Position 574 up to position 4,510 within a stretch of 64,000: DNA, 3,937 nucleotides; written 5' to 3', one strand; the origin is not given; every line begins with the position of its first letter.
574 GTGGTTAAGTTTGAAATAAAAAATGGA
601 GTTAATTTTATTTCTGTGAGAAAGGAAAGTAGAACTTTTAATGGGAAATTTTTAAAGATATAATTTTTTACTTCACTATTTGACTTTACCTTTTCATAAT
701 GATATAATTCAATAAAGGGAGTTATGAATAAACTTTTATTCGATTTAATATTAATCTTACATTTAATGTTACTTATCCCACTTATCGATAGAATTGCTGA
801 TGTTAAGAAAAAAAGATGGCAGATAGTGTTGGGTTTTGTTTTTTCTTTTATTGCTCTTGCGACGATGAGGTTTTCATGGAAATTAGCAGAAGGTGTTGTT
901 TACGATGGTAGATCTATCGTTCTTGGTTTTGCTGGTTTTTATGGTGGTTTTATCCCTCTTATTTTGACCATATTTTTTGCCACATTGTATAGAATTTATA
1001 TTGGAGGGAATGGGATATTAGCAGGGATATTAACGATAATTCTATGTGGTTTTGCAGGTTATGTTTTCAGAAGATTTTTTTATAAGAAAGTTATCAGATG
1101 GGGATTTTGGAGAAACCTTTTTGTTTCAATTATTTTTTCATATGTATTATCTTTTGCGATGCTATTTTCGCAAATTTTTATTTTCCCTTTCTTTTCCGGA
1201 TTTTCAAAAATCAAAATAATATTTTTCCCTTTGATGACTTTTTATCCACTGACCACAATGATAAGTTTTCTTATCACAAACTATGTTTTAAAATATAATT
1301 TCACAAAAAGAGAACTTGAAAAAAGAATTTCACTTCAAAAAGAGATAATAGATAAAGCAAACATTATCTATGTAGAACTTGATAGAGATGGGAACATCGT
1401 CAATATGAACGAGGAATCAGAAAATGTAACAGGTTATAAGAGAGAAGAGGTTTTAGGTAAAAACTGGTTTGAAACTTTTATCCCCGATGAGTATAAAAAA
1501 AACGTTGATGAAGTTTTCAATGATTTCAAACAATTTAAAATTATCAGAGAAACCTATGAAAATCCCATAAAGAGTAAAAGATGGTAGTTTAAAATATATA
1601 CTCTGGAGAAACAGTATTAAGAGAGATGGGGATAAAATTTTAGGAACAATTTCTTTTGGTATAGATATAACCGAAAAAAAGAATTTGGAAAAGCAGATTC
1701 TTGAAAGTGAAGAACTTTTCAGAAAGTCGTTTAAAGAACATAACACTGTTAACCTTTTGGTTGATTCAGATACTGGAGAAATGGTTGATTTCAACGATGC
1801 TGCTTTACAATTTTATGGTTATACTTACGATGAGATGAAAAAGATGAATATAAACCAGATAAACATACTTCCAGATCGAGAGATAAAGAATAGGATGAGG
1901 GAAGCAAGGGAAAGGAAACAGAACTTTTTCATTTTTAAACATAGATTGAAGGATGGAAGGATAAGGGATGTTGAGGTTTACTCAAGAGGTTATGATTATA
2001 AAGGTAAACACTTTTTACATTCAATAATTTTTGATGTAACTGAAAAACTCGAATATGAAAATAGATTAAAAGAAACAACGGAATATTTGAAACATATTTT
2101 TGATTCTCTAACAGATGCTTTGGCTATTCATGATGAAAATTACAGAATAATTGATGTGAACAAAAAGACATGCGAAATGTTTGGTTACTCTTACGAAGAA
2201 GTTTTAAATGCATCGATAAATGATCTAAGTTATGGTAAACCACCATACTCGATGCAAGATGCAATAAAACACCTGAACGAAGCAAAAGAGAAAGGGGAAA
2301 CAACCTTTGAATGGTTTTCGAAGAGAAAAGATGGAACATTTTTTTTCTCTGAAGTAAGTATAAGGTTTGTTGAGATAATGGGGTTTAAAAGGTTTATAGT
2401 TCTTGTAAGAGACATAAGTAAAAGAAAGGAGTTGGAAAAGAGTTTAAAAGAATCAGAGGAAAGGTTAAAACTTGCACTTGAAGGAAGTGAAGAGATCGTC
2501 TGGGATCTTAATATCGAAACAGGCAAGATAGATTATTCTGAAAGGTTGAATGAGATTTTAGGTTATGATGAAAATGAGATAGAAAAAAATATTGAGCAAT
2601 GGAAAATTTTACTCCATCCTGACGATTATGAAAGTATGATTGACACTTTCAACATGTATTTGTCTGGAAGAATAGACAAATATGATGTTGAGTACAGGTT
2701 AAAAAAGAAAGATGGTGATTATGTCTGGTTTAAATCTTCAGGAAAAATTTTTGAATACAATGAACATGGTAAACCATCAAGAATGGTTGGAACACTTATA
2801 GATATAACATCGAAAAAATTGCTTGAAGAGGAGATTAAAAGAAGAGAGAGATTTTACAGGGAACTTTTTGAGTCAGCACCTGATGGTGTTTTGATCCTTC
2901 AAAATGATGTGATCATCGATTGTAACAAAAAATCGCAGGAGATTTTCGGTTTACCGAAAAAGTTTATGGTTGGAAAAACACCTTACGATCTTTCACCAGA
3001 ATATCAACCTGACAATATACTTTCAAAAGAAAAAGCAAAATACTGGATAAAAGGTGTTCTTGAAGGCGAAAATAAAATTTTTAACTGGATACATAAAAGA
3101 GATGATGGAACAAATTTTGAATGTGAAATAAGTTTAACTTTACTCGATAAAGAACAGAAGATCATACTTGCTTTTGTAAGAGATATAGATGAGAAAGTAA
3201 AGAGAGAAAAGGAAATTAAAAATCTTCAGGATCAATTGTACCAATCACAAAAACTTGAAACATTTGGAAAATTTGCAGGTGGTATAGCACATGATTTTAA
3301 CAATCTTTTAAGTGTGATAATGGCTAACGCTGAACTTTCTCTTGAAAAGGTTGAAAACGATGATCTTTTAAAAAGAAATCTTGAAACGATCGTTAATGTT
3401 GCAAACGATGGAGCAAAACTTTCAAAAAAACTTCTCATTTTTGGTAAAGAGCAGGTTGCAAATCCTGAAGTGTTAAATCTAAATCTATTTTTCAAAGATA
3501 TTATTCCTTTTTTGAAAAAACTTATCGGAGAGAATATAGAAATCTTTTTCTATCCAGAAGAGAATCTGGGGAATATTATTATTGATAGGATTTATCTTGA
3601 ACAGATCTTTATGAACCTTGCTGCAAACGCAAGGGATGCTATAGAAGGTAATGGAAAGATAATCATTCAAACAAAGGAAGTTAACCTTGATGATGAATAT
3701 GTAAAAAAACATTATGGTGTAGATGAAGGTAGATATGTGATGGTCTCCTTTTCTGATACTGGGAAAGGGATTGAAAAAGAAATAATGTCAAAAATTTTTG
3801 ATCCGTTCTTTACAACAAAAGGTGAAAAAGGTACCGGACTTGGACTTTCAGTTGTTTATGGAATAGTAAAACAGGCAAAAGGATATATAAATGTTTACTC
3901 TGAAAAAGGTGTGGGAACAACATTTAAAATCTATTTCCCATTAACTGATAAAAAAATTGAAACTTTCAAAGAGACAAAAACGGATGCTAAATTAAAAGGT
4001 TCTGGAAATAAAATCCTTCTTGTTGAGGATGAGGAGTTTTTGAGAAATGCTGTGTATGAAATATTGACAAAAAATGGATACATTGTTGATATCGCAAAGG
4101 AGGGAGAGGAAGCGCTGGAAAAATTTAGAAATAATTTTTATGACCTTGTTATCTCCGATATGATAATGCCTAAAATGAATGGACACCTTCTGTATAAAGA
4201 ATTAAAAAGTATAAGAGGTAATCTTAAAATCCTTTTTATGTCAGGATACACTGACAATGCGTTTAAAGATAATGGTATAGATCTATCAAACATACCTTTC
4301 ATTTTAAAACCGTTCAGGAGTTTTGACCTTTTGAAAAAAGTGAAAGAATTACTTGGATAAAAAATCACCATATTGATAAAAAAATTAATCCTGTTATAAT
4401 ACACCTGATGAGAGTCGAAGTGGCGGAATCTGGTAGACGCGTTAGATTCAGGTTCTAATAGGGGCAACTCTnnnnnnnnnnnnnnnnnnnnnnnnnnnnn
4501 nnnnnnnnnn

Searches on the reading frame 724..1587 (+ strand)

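Call 71: search_protein_families(library=pfam, proteins=[window:724-1587:+], max_evalue=0.00001)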
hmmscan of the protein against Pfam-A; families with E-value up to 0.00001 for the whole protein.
window:724-1587:+ (287 aa): 3 families
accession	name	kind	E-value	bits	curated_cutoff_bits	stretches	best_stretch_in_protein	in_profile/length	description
PF07694.17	5TM-5TMR_LYT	-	7e-18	65.2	24.6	1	28-185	13-166/169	5TMR of 5TMR-LYT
PF00989.32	PAS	-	5e-08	33.4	22.6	1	207-268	5-66/113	PAS fold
PF13426.13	PAS_9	-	1.6e-07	32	27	1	216-270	4-58/103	PAS domain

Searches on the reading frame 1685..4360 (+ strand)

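Call 71: search_protein_families(library=pfam, proteins=[window:1685-4360:+], max_evalue=0.00001)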
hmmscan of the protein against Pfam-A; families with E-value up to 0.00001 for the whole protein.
window:1685-4360:+ (891 aa): 9 families
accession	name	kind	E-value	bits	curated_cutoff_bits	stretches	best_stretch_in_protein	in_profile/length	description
PF13426.13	PAS_9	-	2.8e-40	137.2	27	3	144-245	2-102/103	PAS domain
PF08447.18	PAS_3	-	2.4e-31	108.3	25.6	1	282-370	2-88/89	PAS fold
PF00989.32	PAS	-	3.7e-30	104.7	22.6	2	134-226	2-93/113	PAS fold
PF13188.13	PAS_8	-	1.8e-24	85.2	21.8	2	133-178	1-43/65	PAS domain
PF00072.30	Response_reg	-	2.4e-22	79.6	30.2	1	777-886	1-110/111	Response regulator receiver domain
PF02518.31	HATPase_c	-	1.3e-20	74.4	26.4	1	634-754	2-110/111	Histidine kinase-, DNA gyrase B-, and HSP90-like ATPase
PF08448.16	PAS_4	-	1.6e-17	64.1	23.1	2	395-504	1-108/110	PAS fold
PF00512.31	HisKA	-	3.1e-06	27.6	26.9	0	529-588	4-62/66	His Kinase A (phospho-acceptor) domain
PF14598.12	PAS_11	-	4.8e-06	26.9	25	0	290-369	23-99/109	PAS domain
